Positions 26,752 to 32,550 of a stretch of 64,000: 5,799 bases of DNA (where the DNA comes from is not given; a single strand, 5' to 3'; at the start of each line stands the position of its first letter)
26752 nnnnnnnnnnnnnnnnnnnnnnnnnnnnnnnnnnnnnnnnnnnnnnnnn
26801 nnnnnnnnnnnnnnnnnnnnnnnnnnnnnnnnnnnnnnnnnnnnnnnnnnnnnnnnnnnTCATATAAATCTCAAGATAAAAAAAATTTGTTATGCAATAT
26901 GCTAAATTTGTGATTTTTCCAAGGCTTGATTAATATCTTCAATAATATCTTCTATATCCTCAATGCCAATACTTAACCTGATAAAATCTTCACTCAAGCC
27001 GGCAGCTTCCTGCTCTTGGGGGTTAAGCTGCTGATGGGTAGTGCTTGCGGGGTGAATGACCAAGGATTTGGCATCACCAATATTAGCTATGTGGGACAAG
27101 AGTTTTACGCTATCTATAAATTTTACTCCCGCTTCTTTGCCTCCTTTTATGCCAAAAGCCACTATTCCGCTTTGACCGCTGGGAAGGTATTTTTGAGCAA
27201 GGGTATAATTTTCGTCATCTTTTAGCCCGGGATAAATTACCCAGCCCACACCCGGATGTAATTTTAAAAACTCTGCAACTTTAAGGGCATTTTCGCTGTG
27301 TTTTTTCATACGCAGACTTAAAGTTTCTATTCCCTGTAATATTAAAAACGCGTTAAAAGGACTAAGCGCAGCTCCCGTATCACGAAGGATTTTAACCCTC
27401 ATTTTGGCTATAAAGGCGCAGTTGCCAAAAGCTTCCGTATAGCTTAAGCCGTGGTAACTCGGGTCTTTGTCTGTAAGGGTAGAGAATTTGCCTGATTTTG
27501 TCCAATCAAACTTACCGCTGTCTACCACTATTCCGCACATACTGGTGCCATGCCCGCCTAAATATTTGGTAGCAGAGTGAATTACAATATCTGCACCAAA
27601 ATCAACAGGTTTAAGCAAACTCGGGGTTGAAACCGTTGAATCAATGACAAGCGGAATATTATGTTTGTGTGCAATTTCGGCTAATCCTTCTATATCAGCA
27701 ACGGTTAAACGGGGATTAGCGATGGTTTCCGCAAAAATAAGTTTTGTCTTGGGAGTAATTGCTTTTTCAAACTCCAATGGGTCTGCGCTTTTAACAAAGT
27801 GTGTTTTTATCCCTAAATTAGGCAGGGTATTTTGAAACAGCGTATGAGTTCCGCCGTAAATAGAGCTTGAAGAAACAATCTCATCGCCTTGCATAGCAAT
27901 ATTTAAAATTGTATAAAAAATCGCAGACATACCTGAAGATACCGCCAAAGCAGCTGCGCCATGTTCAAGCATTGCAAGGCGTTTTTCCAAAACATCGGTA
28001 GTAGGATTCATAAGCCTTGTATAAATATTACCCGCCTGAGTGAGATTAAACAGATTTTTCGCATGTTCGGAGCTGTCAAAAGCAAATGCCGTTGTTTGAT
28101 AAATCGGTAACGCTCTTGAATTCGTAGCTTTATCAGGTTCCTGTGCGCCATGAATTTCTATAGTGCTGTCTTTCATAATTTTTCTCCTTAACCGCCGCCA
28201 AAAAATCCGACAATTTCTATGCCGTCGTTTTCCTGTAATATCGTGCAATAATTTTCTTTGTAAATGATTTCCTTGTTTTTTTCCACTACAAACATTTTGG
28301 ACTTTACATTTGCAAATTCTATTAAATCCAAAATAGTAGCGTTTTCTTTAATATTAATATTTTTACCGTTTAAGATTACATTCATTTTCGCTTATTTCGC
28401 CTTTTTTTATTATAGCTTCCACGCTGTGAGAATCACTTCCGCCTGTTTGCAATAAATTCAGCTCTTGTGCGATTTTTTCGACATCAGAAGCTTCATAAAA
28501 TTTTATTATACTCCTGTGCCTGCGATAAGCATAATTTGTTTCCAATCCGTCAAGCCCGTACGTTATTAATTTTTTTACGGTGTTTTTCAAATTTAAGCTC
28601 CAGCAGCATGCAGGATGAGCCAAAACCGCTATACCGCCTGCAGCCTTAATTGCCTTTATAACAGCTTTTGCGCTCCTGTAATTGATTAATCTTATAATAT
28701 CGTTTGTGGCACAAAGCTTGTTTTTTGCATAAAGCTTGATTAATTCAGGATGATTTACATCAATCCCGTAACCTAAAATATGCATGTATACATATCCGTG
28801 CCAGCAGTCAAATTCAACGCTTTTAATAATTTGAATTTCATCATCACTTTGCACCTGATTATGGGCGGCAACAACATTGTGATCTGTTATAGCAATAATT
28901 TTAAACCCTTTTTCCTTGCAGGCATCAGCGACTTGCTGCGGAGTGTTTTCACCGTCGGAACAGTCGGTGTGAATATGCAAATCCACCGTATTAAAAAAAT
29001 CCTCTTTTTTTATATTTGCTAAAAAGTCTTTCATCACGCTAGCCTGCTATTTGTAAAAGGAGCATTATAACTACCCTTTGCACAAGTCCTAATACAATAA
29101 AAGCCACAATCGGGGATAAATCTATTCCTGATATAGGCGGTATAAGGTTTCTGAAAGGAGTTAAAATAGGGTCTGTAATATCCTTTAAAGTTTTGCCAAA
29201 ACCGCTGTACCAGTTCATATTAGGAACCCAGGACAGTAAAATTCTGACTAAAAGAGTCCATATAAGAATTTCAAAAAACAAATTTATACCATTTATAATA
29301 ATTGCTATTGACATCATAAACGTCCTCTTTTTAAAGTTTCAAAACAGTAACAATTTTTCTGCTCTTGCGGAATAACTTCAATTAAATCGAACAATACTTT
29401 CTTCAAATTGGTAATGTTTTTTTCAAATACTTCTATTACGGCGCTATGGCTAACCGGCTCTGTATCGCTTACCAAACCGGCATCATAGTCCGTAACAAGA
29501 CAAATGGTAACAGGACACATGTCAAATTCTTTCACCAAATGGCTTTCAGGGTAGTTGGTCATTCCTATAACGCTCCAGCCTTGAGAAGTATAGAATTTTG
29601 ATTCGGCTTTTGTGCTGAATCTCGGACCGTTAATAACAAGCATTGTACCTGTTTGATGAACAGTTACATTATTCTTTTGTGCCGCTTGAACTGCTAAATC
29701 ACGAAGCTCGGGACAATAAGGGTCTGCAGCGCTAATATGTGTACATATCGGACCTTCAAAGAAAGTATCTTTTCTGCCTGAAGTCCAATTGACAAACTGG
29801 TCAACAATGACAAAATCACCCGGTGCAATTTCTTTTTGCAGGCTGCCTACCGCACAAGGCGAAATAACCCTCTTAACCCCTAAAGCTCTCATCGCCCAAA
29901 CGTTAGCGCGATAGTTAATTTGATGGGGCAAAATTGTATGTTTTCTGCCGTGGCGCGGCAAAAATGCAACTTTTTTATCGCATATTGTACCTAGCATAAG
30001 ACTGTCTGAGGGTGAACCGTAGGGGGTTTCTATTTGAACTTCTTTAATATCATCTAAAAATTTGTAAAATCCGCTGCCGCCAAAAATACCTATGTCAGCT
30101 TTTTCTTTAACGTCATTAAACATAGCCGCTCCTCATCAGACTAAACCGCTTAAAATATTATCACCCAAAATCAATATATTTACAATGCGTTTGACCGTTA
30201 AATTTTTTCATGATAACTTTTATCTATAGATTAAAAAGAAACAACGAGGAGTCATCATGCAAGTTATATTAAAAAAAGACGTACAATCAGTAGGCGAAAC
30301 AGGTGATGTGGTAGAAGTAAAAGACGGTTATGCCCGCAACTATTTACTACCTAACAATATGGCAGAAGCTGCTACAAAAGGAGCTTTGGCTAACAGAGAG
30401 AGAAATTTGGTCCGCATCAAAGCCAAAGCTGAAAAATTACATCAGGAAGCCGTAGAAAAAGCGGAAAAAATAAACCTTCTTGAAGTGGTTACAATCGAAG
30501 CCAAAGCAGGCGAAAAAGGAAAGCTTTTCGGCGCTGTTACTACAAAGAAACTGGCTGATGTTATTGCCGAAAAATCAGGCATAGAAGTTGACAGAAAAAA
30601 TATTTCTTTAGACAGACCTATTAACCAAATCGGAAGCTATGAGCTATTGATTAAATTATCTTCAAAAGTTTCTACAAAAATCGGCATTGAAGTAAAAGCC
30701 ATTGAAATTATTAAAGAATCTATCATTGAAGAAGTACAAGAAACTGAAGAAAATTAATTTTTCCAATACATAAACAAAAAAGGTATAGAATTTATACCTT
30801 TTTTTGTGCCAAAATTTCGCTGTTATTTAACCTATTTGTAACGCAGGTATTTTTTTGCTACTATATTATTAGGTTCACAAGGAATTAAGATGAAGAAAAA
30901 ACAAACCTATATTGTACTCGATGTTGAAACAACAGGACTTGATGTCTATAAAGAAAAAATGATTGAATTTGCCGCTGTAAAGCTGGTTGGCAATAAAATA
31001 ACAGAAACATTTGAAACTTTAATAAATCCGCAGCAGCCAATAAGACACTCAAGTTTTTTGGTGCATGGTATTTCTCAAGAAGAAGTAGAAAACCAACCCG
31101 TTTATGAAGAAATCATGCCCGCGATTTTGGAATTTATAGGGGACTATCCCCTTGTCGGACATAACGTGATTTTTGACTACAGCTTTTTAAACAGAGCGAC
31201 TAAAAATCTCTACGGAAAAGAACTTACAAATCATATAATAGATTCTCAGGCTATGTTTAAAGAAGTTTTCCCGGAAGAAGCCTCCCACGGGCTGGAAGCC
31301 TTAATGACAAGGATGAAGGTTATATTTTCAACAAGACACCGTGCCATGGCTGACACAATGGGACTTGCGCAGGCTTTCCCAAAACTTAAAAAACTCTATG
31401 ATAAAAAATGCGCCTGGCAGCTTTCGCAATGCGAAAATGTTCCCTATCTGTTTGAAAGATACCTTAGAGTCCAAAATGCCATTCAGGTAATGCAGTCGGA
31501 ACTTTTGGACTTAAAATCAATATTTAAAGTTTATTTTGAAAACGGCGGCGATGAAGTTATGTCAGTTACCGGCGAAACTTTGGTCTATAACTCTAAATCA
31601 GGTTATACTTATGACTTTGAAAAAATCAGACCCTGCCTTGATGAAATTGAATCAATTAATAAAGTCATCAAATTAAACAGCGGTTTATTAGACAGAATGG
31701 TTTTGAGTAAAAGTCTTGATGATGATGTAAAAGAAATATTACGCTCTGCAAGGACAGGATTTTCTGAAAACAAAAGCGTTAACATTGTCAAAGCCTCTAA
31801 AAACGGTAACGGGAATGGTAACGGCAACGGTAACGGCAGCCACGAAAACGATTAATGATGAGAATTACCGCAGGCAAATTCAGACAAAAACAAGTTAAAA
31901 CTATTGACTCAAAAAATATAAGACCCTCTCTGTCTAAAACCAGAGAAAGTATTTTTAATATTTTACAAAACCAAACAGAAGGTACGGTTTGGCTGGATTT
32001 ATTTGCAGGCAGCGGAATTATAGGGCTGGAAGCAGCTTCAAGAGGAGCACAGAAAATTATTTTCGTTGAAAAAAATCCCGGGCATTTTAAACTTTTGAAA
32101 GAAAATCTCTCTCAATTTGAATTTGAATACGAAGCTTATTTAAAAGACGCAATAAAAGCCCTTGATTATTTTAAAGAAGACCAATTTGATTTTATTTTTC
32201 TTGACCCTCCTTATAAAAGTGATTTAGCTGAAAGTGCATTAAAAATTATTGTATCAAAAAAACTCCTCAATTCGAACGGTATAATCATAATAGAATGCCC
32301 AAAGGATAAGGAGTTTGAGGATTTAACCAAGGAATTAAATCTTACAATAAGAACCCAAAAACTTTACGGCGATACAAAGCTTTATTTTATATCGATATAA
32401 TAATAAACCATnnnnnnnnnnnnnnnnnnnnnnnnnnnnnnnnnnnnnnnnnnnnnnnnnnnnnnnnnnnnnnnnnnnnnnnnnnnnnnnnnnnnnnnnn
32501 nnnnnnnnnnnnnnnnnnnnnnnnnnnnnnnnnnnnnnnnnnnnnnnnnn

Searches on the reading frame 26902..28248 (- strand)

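Call 22: search_protein_families(library=pfam, proteins=[window:26902-28248:-], max_evalue=0.0001)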
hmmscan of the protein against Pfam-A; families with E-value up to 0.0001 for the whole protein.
window:26902-28248:- (448 aa): 4 families
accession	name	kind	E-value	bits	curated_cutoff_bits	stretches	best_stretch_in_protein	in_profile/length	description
PF01053.26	Cys_Met_Meta_PP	-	9.1e-141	469.3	27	1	29-444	2-381/381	Cys/Met metabolism PLP-dependent enzyme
PF01041.23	DegT_DnrJ_EryC1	-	7e-09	35.8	19.8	1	79-206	21-148/360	DegT/DnrJ/EryC1/StrS aminotransferase family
PF00266.25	Aminotran_5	-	5.6e-08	32.6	21.5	1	110-237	77-210/371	Aminotransferase class-V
PF00155.27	Aminotran_1_2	-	2.9e-07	30.5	19.7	1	71-204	30-186/361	Aminotransferase class I and II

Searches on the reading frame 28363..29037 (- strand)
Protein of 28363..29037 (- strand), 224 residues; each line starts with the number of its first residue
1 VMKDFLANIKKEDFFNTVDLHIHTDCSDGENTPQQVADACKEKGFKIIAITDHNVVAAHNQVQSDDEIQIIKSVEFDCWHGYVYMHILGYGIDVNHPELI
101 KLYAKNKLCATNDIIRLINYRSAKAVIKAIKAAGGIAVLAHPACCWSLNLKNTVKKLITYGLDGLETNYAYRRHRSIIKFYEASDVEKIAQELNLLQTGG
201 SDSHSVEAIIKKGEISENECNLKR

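Call 22: search_protein_families(library=pfam, proteins=[window:28363-29037:-], max_evalue=0.0001)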
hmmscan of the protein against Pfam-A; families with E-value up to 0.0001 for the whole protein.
window:28363-29037:- (224 aa): 1 family
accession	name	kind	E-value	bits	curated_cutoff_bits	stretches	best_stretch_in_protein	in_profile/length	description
PF02811.25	PHP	-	3.5e-10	40.9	26.4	1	19-78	1-65/164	PHP domain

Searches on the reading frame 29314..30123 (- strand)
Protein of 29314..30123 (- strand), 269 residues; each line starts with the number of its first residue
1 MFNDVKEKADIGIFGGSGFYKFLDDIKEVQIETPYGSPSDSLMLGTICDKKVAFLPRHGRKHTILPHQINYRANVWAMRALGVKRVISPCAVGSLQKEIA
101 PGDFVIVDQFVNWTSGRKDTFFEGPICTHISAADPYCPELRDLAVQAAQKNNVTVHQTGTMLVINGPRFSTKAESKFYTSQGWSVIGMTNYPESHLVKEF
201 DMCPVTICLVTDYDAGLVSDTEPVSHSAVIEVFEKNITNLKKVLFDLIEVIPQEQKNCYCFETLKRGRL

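Call 22: search_protein_families(library=pfam, proteins=[window:29314-30123:-], max_evalue=0.0001)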
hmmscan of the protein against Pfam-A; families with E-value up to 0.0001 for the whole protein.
window:29314-30123:- (269 aa): 1 family
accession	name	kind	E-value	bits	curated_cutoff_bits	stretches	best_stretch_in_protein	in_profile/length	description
PF01048.26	PNP_UDP_1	-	2.3e-43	148.7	25.1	1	10-248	1-232/233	Phosphorylase superfamily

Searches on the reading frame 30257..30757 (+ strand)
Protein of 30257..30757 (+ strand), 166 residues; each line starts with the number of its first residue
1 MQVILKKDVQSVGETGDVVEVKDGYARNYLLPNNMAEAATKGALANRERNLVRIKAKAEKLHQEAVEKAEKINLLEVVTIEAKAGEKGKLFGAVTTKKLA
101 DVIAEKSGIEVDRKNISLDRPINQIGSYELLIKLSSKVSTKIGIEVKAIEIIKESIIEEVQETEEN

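Call 22: search_protein_families(library=pfam, proteins=[window:30257-30757:+], max_evalue=0.0001)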
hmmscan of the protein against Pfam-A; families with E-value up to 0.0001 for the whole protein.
window:30257-30757:+ (166 aa): 2 families
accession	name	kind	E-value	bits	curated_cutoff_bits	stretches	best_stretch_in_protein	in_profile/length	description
PF03948.19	Ribosomal_L9_C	-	1.2e-23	83.8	23.2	1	63-147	1-85/86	Ribosomal protein L9, C-terminal domain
PF01281.25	Ribosomal_L9_N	-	3.2e-22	78.3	20.7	1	1-45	1-45/47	Ribosomal protein L9, N-terminal domain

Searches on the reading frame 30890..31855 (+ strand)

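Call 22: search_protein_families(library=pfam, proteins=[window:30890-31855:+], max_evalue=0.0001)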
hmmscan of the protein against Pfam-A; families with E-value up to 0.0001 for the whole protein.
window:30890-31855:+ (321 aa): 1 family
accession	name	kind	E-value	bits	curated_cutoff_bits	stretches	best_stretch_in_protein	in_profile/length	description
PF00929.31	RNase_T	-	4.6e-36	125.3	24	1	8-163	1-164/164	Exonuclease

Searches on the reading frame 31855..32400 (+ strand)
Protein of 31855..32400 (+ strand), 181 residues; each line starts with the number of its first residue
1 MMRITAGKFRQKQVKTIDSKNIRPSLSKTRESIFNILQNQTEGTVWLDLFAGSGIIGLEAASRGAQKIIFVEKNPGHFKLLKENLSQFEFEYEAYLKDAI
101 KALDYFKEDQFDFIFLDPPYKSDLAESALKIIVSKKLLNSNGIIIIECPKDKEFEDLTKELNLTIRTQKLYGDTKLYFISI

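Call 22: search_protein_families(library=pfam, proteins=[window:31855-32400:+], max_evalue=0.0001)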
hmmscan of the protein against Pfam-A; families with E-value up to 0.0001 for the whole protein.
window:31855-32400:+ (181 aa): 5 families
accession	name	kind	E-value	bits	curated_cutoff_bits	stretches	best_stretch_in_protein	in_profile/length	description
PF03602.21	Cons_hypoth95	-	4.4e-50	170.3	24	1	2-179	1-181/182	Conserved hypothetical protein 95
PF05175.20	MTS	-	1.1e-09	38.7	23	1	35-157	25-149/170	Methyltransferase small domain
PF13847.12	Methyltransf_31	-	9e-08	32.4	27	1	42-161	3-125/145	Methyltransferase domain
PF02475.24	TRM5-TYW2_MTfase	-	5.6e-07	30.1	28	1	18-120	13-114/164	TRM5/TYW2 methyltransferase domain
PF02086.21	MethyltransfD12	-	5.3e-06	26.8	22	0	32-69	11-47/253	D12 class N6 adenine-specific DNA methyltransferase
